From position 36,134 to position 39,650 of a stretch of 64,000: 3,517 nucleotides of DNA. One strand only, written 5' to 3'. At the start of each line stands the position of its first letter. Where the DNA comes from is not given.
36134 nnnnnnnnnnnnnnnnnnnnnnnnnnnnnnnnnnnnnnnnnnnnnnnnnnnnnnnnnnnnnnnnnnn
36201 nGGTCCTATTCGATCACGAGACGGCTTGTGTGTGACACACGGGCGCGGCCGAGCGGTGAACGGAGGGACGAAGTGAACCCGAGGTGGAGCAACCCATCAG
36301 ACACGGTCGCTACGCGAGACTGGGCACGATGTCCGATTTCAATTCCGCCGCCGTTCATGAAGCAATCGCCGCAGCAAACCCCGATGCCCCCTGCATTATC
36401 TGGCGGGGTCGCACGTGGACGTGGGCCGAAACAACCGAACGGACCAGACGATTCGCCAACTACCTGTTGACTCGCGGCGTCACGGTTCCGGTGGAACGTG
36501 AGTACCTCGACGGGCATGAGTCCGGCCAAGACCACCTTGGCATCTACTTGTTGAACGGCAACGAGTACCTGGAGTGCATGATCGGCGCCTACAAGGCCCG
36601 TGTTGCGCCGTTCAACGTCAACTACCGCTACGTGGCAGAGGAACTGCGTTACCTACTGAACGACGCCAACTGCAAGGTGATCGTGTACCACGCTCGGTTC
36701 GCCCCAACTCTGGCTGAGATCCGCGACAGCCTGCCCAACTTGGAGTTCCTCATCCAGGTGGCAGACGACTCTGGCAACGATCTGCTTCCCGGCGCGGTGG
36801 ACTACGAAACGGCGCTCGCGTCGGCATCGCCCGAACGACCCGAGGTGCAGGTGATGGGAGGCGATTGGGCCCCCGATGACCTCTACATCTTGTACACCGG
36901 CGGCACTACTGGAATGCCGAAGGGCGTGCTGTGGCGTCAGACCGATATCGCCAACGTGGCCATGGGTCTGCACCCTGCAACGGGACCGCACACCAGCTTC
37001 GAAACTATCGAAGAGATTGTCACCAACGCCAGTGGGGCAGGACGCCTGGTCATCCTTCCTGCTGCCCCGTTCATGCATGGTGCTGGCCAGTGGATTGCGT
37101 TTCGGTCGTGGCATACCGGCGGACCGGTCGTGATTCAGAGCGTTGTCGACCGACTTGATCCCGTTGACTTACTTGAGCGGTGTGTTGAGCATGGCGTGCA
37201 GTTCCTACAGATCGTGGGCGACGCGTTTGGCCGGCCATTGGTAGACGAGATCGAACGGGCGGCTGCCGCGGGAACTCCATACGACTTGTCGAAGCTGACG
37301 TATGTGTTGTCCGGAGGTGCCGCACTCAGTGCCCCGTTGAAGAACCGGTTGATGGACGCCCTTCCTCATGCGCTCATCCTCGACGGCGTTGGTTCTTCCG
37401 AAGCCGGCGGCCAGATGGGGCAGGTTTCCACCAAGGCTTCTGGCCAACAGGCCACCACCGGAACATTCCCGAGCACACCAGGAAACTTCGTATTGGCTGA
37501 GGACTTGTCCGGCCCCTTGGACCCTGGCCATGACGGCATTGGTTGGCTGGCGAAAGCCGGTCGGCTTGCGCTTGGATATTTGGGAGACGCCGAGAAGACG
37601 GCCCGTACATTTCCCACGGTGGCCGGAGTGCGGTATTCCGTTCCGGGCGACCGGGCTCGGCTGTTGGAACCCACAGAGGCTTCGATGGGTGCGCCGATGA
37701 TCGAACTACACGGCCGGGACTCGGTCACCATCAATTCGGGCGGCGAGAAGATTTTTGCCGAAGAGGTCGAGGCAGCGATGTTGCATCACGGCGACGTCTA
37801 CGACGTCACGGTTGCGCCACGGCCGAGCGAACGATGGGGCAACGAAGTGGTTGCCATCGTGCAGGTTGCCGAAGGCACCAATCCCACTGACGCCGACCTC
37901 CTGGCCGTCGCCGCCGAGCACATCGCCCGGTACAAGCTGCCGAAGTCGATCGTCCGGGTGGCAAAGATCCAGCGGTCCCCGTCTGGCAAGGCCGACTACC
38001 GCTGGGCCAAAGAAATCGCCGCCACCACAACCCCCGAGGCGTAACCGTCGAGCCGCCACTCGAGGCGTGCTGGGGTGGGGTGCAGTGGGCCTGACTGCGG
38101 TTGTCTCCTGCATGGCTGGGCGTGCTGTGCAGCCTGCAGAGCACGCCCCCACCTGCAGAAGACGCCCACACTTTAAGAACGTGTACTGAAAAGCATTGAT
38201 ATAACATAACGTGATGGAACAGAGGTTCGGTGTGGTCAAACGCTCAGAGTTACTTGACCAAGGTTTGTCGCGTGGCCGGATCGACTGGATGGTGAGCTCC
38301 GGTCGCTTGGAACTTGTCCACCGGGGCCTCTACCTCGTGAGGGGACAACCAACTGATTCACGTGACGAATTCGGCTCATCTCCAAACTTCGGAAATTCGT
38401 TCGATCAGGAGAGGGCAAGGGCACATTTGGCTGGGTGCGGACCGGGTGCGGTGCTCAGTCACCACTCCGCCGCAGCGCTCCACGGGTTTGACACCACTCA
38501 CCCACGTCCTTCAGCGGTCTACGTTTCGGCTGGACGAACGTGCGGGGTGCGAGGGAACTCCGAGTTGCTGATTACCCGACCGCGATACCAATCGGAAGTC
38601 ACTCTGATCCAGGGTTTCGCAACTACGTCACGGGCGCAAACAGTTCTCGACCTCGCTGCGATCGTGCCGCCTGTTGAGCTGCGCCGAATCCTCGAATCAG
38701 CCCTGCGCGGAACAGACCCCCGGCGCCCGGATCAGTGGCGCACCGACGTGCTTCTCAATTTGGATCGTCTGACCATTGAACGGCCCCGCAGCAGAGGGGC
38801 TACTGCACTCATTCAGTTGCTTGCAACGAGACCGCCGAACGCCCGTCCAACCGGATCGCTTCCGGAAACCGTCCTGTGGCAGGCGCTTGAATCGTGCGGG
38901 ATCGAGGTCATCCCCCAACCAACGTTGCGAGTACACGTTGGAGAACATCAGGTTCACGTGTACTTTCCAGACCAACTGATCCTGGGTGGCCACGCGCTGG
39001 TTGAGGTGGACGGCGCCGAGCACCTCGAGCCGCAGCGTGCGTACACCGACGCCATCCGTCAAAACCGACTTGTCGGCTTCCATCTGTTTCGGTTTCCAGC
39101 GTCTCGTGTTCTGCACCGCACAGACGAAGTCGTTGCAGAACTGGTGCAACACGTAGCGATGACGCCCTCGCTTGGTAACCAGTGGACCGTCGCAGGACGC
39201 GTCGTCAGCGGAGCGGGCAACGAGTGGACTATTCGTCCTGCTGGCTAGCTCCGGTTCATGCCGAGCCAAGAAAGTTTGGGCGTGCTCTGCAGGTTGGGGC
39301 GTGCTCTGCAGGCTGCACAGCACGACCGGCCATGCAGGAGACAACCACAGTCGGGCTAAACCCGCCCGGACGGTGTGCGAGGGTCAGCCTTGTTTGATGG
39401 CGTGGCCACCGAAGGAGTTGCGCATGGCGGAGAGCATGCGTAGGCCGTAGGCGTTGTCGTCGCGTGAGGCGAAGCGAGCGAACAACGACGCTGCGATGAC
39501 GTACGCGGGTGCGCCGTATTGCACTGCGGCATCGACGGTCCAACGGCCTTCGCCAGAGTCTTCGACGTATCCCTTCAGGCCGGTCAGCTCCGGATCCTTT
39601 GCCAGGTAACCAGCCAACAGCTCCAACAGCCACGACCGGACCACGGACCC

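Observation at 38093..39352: AbiEi/DUF559 endonuclease-fold gene flanked by 78-bp inverted repeats with internal sub-repeats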

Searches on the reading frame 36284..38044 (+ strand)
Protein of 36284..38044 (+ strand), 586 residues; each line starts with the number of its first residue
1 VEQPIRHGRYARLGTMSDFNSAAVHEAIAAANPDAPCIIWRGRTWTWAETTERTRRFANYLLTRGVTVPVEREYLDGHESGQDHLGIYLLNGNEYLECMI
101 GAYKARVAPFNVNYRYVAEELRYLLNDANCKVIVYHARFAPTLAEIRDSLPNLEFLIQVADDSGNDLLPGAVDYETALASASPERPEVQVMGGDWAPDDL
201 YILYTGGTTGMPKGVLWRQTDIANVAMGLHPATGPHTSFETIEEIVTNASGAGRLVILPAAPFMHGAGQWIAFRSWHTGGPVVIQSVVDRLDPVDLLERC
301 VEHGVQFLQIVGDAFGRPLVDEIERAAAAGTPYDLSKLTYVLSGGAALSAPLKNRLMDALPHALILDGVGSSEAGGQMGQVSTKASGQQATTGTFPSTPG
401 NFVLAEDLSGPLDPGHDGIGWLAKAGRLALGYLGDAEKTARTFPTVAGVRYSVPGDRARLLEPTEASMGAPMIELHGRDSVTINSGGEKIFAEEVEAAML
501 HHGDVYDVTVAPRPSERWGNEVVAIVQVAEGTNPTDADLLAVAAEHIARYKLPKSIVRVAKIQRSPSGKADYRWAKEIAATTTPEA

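Call 4: search_protein_families(library=pfam, proteins=[window:36284-38044:+], max_evalue=0.01)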
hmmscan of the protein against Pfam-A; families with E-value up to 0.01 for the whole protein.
window:36284-38044:+ (586 aa): 2 families
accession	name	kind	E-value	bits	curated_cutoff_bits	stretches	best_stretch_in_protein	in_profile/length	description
PF00501.34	AMP-binding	-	1.1e-45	156.6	29.9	1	28-424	4-376/384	AMP-binding enzyme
PF13193.12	AMP-binding_C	-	2.8e-11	44.6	24.5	1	494-569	1-76/76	AMP-binding enzyme C-terminal domain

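Call 5: search_protein_families(library=ncbifam, proteins=[window:36284-38044:+], max_evalue=0.01)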
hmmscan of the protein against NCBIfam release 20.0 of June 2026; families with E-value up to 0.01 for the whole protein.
window:36284-38044:+ (586 aa): 88 families (the best 25 are shown)
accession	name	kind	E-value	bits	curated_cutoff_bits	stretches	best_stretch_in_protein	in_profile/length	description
NF005863.0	PRK07798.1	subfamily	8.1e-188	625.3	543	1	17-584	2-536/540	acyl-CoA synthetase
NF004837.0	PRK06187.1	subfamily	7.1e-63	212.6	476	1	23-577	12-520/531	long-chain-fatty-acid--CoA ligase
NF005857.1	PRK07786.1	exception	7.4e-39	133.6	733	1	29-569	19-502/513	fatty-acid--CoA ligase FadD5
NF006182.0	PRK08316.1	subfamily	5.9e-36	124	663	2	332-570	282-508/523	fatty acyl-CoA synthetase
NF006020.0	PRK08162.1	subfamily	2.3e-32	112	677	2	29-218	29-204/545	acyl-CoA synthetase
NF005676.0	PRK07470.1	equivalog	6.8e-32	110.8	774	1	20-574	21-524/544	acyl-CoA synthetase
NF009071.0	PRK12406.1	subfamily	3.6e-29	101.6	701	1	83-573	38-496/510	acyl-CoA synthetase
NF006181.0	PRK08314.1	subfamily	5.4e-29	100.9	705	1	26-581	31-556/563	long-chain-fatty-acid--CoA ligase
NF052269.1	Staph_lig_FadD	equivalog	1.8e-28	99.1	650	1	41-577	24-491/499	long-chain-fatty-acid--CoA ligase FadD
NF009233.0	PRK12583.1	subfamily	5.9e-28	97.6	832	1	23-579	22-550/558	fatty acid CoA ligase family protein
NF004511.1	PRK05852.1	equivalog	1.1e-27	96.8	650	1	83-573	52-498/505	FadD7 family fatty acid--CoA ligase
NF038341.1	ligase_FadD4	exception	1.4e-27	96.3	850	1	41-570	19-495/506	fatty-acid--CoA ligase FadD4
TIGR03098.1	ligase_PEP_1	hypoth_equivalog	1.5e-27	96.3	592.35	1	27-574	8-513/517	acyl-CoA ligase (AMP-forming), exosortase A system-associated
NF005307.0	PRK06839.1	equivalog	3.3e-26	92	748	1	26-570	9-484/496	o-succinylbenzoate--CoA ligase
NF004822.0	PRK06178.1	equivalog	3.6e-26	91.9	782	2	27-233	45-249/571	acyl-CoA synthetase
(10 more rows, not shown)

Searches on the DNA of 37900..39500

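Call 31: search_rna_families(source=window, start=37900, end=39500, threshold=evalue, max_evalue=1)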
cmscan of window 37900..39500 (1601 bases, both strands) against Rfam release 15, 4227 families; matches with E-value up to 1: 2.
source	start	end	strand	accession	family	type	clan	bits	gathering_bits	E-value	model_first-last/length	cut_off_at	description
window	38096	38171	-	RF03486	mir-3940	Gene; miRNA;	-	20.8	84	0.97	1-92/92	no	mir-3940 microRNA precursor family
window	38488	38560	-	RF03437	mir-2392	Gene; miRNA;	-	20.6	90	0.99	1-84/84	no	mir-2392 microRNA precursor family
